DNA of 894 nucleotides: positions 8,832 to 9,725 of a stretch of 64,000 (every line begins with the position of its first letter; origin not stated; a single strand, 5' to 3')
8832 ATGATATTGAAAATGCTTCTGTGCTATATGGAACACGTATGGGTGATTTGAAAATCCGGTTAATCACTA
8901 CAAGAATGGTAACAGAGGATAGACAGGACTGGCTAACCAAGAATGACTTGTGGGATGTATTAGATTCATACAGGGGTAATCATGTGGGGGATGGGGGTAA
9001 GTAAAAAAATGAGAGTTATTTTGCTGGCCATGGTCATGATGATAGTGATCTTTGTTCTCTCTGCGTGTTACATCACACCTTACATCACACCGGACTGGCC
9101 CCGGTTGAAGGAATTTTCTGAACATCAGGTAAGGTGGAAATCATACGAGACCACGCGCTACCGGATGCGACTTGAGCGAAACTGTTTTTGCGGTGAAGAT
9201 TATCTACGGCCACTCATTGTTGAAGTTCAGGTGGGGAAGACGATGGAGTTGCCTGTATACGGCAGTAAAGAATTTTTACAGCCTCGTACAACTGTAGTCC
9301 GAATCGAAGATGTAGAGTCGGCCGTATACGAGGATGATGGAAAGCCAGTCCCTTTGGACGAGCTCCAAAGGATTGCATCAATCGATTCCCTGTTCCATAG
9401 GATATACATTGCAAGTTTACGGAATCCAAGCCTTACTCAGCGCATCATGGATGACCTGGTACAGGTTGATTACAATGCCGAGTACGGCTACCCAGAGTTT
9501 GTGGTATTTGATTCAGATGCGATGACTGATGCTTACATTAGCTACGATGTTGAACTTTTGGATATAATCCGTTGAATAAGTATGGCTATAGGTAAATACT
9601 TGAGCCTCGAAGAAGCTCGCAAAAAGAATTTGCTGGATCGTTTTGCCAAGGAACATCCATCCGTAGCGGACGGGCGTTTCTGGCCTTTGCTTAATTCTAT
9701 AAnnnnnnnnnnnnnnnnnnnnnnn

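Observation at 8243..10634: IS1595-family element carrying three passenger ORFs, with intact inverted repeats and an 8-bp target-site duplication, inserted into an IS481 remnant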

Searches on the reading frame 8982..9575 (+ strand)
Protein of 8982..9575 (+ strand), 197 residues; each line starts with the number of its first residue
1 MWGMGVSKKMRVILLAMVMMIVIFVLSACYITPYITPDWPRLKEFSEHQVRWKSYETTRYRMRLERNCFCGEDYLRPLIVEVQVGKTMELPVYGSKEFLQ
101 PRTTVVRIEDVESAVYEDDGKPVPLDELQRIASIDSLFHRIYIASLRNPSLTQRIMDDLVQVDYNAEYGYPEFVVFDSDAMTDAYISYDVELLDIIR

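Call 4: search_protein_families(library=pfam, proteins=[window:8982-9575:+], max_evalue=0.1)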
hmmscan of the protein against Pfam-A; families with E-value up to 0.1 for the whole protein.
window:8982-9575:+ (197 aa): 1 family
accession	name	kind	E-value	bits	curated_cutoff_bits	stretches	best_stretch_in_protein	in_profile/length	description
PF19671.4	DUF6174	-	2.7e-18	66.9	23.8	2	45-89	2-46/122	Family of unknown function (DUF6174)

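Call 5: search_protein_families(library=ncbifam, proteins=[window:8982-9575:+], max_evalue=0.1)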
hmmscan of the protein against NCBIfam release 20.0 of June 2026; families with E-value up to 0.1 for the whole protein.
window:8982-9575:+ (197 aa): 0 families

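Call 13: find_encoding_contigs(protein=window:8982-9575:+, flank=5000, max_places=10)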
Protein window:8982-9575:+ (197 aa): no gene with exactly this product is on record in the collection.

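Call 54: find_homologous_proteins(query=window:8982-9575:+, max_evalue=0.001)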
Query window:8982-9575:+ (197 aa): 1 proteins with E <= 0.001 among 55 candidates.
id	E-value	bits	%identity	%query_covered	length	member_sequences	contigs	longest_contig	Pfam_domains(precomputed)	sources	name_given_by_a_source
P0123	1.7e-127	441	100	100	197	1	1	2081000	PF19671.5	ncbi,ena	-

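Call 56: search_protein_families(library=padloc, proteins=[window:8982-9575:+], max_evalue=0.1)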
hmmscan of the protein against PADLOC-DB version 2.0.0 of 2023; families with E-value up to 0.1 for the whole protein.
window:8982-9575:+ (197 aa): 0 families

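Call 57: search_protein_families(library=phrogs, proteins=[window:8982-9575:+], max_evalue=0.1)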
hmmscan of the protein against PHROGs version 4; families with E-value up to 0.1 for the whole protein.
window:8982-9575:+ (197 aa): 0 families

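Call 62: search_protein_representatives(protein=window:8982-9575:+)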
Query: 197 residues. Proteins with E-value up to 0.001 (for the whole library): 99; up to 1e-10: 5; up to 1e-30: 1. The best 99 are listed.
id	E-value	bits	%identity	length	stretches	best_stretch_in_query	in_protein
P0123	5.4e-128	440.6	100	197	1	1-197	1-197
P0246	1.3e-21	93.6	67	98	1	112-196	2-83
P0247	2.9e-21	92.4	53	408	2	111-195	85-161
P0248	1.9e-18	83.2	57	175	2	111-196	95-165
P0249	2.9e-14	69.6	32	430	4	37-107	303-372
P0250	1.5e-09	54.2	38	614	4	43-101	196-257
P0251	1.6e-09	54.1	36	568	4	44-87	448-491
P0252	2.0e-08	50.6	36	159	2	9-83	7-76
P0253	2.2e-08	50.4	35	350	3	43-116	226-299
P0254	2.3e-08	50.3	41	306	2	45-84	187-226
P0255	1.1e-07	48.2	25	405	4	44-103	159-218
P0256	1.2e-07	48.1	29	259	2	19-102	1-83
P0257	2.3e-07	47.1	40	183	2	46-88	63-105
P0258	5.6e-07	45.8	30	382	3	47-103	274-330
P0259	1.1e-06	44.9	35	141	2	15-87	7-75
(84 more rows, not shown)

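Call 63: find_encoding_contigs(protein=P0248, flank=4000, max_places=4)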
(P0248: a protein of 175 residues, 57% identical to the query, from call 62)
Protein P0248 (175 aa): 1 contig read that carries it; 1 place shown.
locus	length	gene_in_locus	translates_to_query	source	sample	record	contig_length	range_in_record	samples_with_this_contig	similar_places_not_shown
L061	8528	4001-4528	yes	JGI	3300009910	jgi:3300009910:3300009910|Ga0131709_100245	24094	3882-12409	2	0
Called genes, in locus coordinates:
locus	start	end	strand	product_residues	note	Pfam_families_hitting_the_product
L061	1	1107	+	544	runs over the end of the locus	PF25174:Beta-prop_THOC3 (faint), PF23414:Beta-prop_EML_2 (faint), PF14870:PSII_BNR, PF23381:Beta-prop_IFT122_1st (faint), PF15902:Sortilin-Vps10 (faint), PF02012:BNR (faint)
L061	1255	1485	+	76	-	PF03781:FGE-sulfatase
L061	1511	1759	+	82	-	-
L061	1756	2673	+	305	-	PF03781:FGE-sulfatase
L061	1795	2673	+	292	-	PF03781:FGE-sulfatase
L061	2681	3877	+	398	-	PF19671:DUF6174, PF03781:FGE-sulfatase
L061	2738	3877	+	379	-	PF19671:DUF6174, PF03781:FGE-sulfatase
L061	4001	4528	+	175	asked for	PF19671:DUF6174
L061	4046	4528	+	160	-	PF19671:DUF6174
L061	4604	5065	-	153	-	-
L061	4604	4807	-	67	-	PF21247:Fic-like_C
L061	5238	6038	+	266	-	PF03781:FGE-sulfatase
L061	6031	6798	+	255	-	PF04333:MlaA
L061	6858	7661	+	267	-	PF03781:FGE-sulfatase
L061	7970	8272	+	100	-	PF01381:HTH_3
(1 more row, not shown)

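Call 72: find_encoding_contigs(protein=P0247, flank=4000, max_places=3)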
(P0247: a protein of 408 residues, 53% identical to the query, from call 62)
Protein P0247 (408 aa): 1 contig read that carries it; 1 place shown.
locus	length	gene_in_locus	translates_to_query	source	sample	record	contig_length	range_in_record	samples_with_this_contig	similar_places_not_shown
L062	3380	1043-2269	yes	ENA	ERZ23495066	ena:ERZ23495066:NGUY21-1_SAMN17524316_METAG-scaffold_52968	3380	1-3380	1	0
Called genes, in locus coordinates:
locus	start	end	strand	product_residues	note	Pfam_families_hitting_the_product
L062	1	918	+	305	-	?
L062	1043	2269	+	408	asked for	PF19671:DUF6174, PF03781:FGE-sulfatase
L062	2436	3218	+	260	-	PF03781:FGE-sulfatase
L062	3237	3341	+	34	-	-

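Call 73: find_encoding_contigs(protein=P0246, flank=4000, max_places=3)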
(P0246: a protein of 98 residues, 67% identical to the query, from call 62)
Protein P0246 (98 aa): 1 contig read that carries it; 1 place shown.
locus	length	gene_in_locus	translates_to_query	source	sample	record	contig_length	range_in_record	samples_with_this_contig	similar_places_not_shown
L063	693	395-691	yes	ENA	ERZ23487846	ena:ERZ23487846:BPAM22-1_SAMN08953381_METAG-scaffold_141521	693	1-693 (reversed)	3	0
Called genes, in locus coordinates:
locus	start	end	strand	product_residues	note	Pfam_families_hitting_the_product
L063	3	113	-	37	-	?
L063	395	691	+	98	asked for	PF19671:DUF6174 (weak)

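Call 89: search_protein_families(library=pfam, alignment_id=A4, max_evalue=0.001)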
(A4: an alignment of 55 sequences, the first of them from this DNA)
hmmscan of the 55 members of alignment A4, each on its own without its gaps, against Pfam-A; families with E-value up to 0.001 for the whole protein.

A. member 1, seq(197 aa): 1 family
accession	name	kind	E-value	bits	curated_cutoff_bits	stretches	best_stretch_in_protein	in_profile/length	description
PF19671.4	DUF6174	-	2.7e-18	66.9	23.8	2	45-89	2-46/122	Family of unknown function (DUF6174)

B. families by the number of members that match (of 55 scanned): 13 families
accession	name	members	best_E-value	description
PF15931.10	DUF4747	1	3.1e-42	Domain of unknown function (DUF4747)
PF12796.13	Ank_2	1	2.2e-37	Ankyrin repeats (3 copies)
PF06114.19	Peptidase_M78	1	1.2e-23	IrrE N-terminal-like domain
PF00023.36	Ank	1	1.2e-21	Ankyrin repeat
PF19671.4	DUF6174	1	2.7e-18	Family of unknown function (DUF6174)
PF13857.12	Ank_5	1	2e-17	Ankyrin repeats (many copies)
PF13637.12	Ank_4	1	2.3e-16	Ankyrin repeats (many copies)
PF13606.12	Ank_3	1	1.1e-15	Ankyrin repeat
PF24521.3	Ank_KRIT1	1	4.5e-08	KRIT1 ankyrin-repeats domain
PF07332.16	Phage_holin_3_6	1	2.4e-05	Putative Actinobacterial Holin-X, holin superfamily III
PF12869.13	tRNA_anti-like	1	2.5e-05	tRNA_anti-like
PF24243.1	Phage_tail_C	1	2.6e-05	Phage tail tip domain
PF07172.16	GRP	1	0.00037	Glycine rich protein family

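Call 90: search_protein_families(library=padloc, alignment_id=A4, max_evalue=0.001)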
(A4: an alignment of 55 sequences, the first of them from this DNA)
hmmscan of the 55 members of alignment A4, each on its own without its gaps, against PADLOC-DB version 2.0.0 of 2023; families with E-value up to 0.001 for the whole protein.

A. member 1, seq(197 aa): 0 families

B. families by the number of members that match (of 55 scanned): 20 families
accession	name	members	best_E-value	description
PDLC04141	capP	1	9e-33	capP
PDLC04783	PDC-M72A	1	7.6e-22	-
PDLC03954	RmrA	1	5.7e-19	-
PDLC04561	PDC-M28C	1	7.6e-17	-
PDLC03947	RmrA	1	1.3e-16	-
PDLC03948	RmrA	1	4e-15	-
PDLC03949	RmrA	1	1.5e-13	-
PDLC03944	RmrA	1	4.2e-13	-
PDLC03951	RmrA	1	1.2e-12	-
PDLC03952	RmrA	1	3.3e-12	-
PDLC02908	Ankyrin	1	6.7e-12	-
PDLC03953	RmrA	1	3.3e-11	-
PDLC03945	RmrA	1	4.2e-11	-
PDLC04776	PDC-M69B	1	3.6e-10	-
PDLC03946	RmrA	1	2.4e-09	-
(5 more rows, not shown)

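Call 108: predict_structure(alignment_id=A6)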
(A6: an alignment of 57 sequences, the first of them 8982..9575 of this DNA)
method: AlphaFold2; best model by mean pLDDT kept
length: 197 residues; sequences in the alignment: 57
mean_pLDDT: 84.1   pTM: 0.72
mean pLDDT of the five models: 84.1, 83.7, 83.3, 82.9, 82.7
residues with pLDDT >= 90: 111; 70-90: 47; 50-70: 32; < 50: 7
segments of 3 or more residues with pLDDT < 50: 151-155
pLDDT, mean of each block of 10 residues (from residue 1): 69 94 88 60 92 94 94 91 84 63 75 97 95 94 75 56 97 86 86 94
secondary structure, 60 per line:
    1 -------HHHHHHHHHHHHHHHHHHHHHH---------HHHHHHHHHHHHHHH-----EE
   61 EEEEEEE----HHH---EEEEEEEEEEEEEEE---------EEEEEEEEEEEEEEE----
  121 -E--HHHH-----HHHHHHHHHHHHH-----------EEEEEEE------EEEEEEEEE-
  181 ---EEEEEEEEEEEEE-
elements in order: H8-29 H39-53 E59-67 E78-92 E102-116 H125-128 H134-146 E158-164 E171-179 E184-196

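Call 110: fold_search(model_id=the predicted structure, library=pdb)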
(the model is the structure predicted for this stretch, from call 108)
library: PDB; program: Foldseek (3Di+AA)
matches with E <= 10: 529; with E <= 0.001: 0
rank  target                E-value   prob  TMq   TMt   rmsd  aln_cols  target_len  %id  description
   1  3mh8_A                1.2e-02  0.87  0.34  0.34  13.6       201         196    8  Crystal structure of LprG from Mycobacterium tuberculosis (released 2010-09-01)
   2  8orn_B                1.7e-02  0.38  0.23  0.24  16.7       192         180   10  Crystal structure of Xanthomonas campestris pv. campestris LolA-LolB complex (released 2023-07-05)
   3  1ua8                  3.0e-02  0.63  0.28  0.31  14.4       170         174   10  Crystal structure of the lipoprotein localization factor, LolA (released 2003-07-15)
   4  9gtx_B                4.0e-02  0.28  0.23  0.27  13.1       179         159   11  Structural and functional analysis of the Helicobacter pylori lipoprotein chaperone LolA (released 2024-12-18)
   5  8cm1                  4.3e-02  0.38  0.26  0.27  14.2       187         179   11  Lol B - Localization of lipoprotein B from Vibrio cholera (released 2023-06-21)
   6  3mh9_A                4.5e-02  0.66  0.33  0.32  13.5       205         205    9  Crystal structure of LprG mutant V91W from Mycobacterium tuberculosis (released 2010-09-01)
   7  3mh9_C                6.0e-02  0.66  0.35  0.34  13.5       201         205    8  Crystal structure of LprG mutant V91W from Mycobacterium tuberculosis (released 2010-09-01)
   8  3wjt                  7.2e-02  0.30  0.27  0.29  16.1       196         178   11  Crystal structure of the L68D variant of mLolB (released 2014-03-05)
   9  6e1r_B                1.2e-01  0.11  0.15  0.08  11.4       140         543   11  Crystal structure of the Acinetobacter phage vB_ApiP_P1 tailspike protein (released 2019-07-17)
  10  3buu_B                1.3e-01  0.25  0.26  0.24  14.9       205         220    7  Crystal structure of LolA superfamily protein NE2245 from Nitrosomonas europaea (released 2008-01-22)
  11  2v43_B                1.4e-01  0.23  0.27  0.21  12.8       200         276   12  Crystal structure of RseB: a sensor for periplasmic stress response in E. coli (released 2007-08-28)
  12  2v42_B                1.6e-01  0.23  0.27  0.21  14.7       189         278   12  Crystal structure of RseB: a sensor for periplasmic stress response in E. coli (released 2007-08-28)
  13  7d3e_B                1.8e-01  0.14  0.14  0.10  24.2       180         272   12  Cryo-EM structure of human DUOX1-DUOXA1 in low-calcium state (released 2020-12-09)
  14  2p4b_C                1.9e-01  0.21  0.27  0.22  12.3       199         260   12  Crystal structure of E.coli RseB (released 2007-05-22)
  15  2zf3_F                1.9e-01  0.07  0.15  0.16  20.0       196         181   12  Crystal Structure of VioE (released 2008-01-01)
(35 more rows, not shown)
